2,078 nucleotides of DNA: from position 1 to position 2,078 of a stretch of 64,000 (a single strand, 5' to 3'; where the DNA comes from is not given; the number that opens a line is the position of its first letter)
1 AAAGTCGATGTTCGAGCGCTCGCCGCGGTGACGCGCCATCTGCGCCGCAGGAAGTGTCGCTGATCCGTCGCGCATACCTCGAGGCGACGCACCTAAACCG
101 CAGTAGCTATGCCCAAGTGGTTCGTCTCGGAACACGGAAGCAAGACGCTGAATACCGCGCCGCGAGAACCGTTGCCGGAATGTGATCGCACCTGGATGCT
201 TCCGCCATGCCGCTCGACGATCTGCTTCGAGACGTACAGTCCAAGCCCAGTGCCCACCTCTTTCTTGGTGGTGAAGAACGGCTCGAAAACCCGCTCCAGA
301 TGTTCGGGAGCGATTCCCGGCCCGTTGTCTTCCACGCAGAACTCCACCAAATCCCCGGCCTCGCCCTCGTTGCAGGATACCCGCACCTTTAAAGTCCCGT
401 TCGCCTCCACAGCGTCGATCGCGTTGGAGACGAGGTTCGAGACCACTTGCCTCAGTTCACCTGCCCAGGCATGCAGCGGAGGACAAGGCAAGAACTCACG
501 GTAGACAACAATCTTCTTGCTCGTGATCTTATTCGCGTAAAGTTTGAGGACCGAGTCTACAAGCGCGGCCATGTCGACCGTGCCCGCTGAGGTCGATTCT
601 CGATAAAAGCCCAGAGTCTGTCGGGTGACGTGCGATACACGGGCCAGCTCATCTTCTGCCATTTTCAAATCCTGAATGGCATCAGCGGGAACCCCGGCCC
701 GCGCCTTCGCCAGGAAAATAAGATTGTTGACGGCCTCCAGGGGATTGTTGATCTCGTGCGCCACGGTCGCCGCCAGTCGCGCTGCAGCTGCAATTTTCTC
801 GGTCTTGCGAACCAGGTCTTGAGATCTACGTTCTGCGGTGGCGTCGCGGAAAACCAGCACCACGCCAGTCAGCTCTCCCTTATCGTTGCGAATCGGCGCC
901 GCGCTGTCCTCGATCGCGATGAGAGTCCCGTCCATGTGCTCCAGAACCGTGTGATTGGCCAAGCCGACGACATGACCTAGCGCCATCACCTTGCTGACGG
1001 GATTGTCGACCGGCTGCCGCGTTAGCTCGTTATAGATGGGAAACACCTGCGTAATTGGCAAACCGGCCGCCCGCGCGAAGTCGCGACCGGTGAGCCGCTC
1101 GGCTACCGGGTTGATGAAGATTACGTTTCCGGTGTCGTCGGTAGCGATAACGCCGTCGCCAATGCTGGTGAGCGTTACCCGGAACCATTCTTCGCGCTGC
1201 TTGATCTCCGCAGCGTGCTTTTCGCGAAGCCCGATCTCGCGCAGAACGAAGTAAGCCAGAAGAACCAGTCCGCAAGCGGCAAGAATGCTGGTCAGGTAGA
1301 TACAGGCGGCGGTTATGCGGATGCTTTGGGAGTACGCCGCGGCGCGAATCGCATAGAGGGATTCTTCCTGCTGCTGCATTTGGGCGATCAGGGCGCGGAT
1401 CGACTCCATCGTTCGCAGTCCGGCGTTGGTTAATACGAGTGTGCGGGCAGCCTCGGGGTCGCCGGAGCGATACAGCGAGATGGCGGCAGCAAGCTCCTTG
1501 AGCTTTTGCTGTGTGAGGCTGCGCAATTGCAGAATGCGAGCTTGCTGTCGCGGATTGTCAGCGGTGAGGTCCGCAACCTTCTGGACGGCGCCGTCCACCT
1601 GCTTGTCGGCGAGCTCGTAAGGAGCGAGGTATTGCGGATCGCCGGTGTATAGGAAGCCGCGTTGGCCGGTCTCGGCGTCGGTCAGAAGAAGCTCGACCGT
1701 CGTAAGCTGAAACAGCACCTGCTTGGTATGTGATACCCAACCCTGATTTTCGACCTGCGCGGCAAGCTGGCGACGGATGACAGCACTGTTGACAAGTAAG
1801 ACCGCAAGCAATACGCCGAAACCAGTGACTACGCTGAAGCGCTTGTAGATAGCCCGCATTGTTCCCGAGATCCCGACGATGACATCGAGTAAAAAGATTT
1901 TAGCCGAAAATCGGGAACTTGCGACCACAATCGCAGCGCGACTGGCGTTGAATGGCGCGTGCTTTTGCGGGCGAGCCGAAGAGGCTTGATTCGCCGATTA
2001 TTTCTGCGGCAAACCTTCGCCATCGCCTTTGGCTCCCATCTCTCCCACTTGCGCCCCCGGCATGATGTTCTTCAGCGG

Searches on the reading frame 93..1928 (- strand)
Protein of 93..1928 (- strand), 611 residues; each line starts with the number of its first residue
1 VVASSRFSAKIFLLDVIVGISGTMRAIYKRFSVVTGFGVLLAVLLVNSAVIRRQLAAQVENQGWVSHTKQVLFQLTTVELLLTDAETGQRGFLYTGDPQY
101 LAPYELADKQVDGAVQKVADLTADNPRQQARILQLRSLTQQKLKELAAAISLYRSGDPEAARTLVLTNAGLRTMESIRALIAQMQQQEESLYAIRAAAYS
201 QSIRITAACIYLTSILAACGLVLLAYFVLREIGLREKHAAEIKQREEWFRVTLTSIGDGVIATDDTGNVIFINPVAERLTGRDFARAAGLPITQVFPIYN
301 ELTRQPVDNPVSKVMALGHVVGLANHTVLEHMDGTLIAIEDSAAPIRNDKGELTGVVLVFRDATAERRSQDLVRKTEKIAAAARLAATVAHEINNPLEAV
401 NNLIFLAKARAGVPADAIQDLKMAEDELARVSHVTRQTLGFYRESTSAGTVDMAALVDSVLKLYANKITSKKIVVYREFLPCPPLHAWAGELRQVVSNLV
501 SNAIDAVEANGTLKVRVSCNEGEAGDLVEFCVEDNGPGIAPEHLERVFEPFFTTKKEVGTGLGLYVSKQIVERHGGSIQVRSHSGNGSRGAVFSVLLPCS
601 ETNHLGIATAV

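Call 79: search_protein_families(library=ncbifam, proteins=[window:93-1928:-], max_evalue=1e-10)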
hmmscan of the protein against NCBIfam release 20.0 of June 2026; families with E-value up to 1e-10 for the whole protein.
window:93-1928:- (611 aa): 68 families (the best 25 are shown)
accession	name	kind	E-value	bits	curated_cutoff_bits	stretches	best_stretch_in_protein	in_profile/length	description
NF008468.0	PRK11360.1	equivalog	5e-67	226.6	646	1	240-603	261-612/616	two-component system sensor histidine kinase AtoS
NF052574.1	HisKinEspCMyxo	equivalog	8.8e-52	176.3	1200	1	244-603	281-641/785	serine histidine kinase EspC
NF007688.0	PRK10364.1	equivalog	8.9e-44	150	479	1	363-601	221-453/460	two-component system sensor histidine kinase ZraS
NF052573.1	HisKinEspAMyxo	equivalog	2.4e-42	144.9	1400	1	250-597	257-609/755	serine histidine kinase EspA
NF038348.1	T2SS_HK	subfamily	1.7e-35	122.5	450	1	427-598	407-572/574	histidine kinase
NF010411.0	PRK13837.1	equivalog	3.3e-35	121.3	647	1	359-603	427-679/828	two-component system VirA-like sensor kinase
NF046044.1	PnpS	equivalog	1.1e-34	120.1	400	1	237-589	45-384/390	two-component system histidine kinase PnpS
NF046020.1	HisKinCckABruc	equivalog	5e-33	114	1000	1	357-599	454-707/868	cell cycle histidine kinase CckA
NF033092.0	HK_WalK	equivalog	1.5e-32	113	725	1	247-589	258-587/594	cell wall metabolism sensor histidine kinase WalK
TIGR02966.1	phoR_proteo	equivalog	2.9e-32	112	334.2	1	246-589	5-328/333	phosphate regulon sensor histidine kinase PhoR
NF041777.1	sens_FixL_Rhizob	equivalog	1.4e-29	103.1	850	1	231-602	107-484/485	sensor protein FixL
NF008302.0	PRK11091.1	equivalog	3.1e-28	98.4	838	1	230-592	138-501/779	aerobic respiration two-component sensor histidine kinase ArcB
NF053867.1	SprKinKinDBac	equivalog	7.6e-28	97.2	775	1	358-601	265-499/500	sporulation kinase KinD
NF007298.0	PRK09776.1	equivalog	1.7e-27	95.7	1135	1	244-370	552-677/1111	diguanylate cyclase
NF047466.1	hybrid_RR_LvrB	exception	2e-26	93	500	1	371-587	141-367/377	hybrid histidine kinase/response regulator LvrB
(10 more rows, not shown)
